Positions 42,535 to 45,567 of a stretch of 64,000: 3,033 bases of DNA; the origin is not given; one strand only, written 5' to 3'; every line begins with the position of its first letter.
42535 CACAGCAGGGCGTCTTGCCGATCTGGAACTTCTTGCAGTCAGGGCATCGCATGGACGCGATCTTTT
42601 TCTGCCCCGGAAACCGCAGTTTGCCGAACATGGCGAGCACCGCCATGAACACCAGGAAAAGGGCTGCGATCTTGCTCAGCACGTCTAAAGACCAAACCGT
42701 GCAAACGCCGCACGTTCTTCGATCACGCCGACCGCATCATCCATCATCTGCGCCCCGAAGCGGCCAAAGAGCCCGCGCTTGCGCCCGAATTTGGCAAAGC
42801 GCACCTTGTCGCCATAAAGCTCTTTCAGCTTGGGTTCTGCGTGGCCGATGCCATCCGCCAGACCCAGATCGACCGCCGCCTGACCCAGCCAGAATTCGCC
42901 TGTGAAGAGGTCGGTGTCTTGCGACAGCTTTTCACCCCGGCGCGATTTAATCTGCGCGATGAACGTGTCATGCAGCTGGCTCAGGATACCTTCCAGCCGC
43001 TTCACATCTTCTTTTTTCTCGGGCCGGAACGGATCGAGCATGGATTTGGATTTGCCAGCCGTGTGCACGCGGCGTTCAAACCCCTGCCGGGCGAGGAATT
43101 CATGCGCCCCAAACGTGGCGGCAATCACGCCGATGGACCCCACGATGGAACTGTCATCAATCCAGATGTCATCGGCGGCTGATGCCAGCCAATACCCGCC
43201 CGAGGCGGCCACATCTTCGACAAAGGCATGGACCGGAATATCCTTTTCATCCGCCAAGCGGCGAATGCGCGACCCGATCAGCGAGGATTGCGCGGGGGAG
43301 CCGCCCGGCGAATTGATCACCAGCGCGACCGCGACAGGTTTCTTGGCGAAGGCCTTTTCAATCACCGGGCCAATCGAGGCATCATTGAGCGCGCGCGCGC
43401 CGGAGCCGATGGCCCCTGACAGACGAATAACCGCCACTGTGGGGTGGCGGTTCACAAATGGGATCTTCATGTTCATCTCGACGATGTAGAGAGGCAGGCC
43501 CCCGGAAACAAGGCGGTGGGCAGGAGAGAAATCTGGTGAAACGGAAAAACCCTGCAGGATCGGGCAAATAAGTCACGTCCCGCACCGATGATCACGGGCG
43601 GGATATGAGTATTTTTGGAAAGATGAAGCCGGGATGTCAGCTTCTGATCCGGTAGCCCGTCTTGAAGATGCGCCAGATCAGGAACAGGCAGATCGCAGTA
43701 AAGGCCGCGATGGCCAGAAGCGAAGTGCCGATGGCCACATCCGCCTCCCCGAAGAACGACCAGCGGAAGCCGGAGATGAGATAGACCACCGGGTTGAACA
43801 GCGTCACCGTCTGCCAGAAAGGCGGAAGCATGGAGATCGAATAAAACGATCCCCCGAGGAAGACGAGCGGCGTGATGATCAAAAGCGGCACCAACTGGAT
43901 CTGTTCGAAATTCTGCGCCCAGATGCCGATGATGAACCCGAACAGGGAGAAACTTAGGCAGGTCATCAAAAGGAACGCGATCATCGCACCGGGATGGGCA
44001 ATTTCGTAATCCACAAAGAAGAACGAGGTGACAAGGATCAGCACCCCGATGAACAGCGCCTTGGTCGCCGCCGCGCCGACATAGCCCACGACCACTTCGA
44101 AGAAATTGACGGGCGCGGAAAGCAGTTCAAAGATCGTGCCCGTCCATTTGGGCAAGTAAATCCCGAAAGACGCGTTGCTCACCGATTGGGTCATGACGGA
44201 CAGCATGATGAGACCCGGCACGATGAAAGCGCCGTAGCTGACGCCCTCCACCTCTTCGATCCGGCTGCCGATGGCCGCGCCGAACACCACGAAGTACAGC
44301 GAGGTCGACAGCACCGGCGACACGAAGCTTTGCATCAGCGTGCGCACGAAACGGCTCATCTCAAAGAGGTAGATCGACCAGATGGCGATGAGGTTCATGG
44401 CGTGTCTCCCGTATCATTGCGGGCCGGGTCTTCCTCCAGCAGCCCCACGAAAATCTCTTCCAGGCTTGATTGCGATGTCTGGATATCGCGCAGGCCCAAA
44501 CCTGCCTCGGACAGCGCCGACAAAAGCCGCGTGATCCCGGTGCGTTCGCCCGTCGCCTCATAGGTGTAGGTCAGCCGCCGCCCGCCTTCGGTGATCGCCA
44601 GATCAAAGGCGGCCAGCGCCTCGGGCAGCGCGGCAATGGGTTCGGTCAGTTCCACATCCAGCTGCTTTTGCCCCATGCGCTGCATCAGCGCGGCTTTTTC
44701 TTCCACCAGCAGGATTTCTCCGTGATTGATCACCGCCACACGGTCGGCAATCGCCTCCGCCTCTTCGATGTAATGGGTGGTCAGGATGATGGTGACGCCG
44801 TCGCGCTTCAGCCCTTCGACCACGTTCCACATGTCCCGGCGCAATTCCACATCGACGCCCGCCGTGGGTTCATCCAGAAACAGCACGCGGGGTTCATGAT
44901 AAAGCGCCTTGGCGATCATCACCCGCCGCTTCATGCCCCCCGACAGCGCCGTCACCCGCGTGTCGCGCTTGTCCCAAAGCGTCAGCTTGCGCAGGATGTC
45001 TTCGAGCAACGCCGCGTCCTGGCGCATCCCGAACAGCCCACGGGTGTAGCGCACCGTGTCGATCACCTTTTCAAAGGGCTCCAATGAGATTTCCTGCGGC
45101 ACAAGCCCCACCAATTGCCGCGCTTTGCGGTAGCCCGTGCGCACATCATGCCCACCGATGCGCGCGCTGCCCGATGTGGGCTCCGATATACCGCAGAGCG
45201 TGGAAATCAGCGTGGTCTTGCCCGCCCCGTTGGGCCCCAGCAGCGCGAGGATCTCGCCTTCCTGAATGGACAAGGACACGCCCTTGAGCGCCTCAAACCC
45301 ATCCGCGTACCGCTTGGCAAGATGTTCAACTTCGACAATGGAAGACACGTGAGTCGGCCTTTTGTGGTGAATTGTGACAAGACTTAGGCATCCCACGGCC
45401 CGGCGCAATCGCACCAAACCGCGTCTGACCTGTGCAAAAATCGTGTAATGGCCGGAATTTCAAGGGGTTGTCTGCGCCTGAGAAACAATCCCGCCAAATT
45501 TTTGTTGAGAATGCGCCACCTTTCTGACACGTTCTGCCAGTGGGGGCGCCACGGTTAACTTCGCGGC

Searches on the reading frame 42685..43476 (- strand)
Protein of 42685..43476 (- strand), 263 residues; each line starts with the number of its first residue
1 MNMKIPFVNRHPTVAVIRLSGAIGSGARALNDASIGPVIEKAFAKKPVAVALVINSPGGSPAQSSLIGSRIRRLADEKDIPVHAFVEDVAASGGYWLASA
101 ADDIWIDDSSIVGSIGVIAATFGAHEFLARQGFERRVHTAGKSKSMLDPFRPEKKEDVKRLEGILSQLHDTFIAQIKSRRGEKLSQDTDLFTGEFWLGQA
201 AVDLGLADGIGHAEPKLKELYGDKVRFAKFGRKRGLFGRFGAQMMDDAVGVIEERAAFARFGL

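Call 17: search_protein_families(library=pfam, proteins=[window:42685-43476:-])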
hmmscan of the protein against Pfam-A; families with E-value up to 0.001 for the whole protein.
window:42685-43476:- (263 aa): 3 families
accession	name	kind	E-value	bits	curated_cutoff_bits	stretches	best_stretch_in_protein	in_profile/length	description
PF01343.23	Peptidase_S49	-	1.3e-29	103.6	24.9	1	77-215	4-142/154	Peptidase family S49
PF25145.1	NfeD1b_N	-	3.5e-08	33.7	40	1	38-120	22-100/189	NfeD1b, N-terminal domain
PF01972.22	SDH_protease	-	0.00038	20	31.3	1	47-116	91-156/286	ClpP-like SDH-type serine proteinase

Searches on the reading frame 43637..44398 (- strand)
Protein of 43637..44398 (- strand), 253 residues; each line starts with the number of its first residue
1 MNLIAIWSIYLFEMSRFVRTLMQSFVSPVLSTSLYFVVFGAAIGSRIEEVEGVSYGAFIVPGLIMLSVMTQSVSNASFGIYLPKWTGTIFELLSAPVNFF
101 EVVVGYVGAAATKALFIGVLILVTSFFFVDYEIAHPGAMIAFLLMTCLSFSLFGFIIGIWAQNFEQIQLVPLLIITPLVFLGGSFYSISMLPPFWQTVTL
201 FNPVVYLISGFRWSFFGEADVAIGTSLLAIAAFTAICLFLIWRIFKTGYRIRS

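Call 17: search_protein_families(library=pfam, proteins=[window:43637-44398:-])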
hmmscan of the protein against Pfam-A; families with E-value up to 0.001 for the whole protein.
window:43637-44398:- (253 aa): 2 families
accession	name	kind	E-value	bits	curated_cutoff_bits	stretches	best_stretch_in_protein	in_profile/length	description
PF01061.29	ABC2_membrane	-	3.6e-28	99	26.9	1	6-216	3-211/211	ABC-2 type transporter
PF12698.13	ABC2_membrane_3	-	1e-11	45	31.6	1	54-242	159-346/347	ABC-2 family transporter protein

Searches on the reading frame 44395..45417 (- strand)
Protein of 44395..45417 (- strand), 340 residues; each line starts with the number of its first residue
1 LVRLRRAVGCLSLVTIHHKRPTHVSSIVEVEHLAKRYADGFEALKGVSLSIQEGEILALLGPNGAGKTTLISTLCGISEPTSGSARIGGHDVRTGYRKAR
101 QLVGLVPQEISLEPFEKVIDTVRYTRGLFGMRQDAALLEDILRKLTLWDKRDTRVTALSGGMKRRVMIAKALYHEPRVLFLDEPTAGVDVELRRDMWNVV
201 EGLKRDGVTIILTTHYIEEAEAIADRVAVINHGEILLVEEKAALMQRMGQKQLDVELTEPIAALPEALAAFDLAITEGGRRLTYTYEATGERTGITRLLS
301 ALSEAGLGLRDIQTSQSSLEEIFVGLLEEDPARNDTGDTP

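Call 17: search_protein_families(library=pfam, proteins=[window:44395-45417:-])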
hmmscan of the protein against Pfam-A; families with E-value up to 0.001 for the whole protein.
window:44395-45417:- (340 aa): 2 families
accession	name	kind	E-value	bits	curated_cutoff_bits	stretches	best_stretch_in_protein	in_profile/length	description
PF00005.33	ABC_tran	-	4.2e-36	125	25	1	44-186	1-137/137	ABC transporter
PF13304.12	AAA_21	-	1.4e-10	42.2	27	1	151-215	231-298/304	AAA domain, putative AbiEii toxin, Type IV TA system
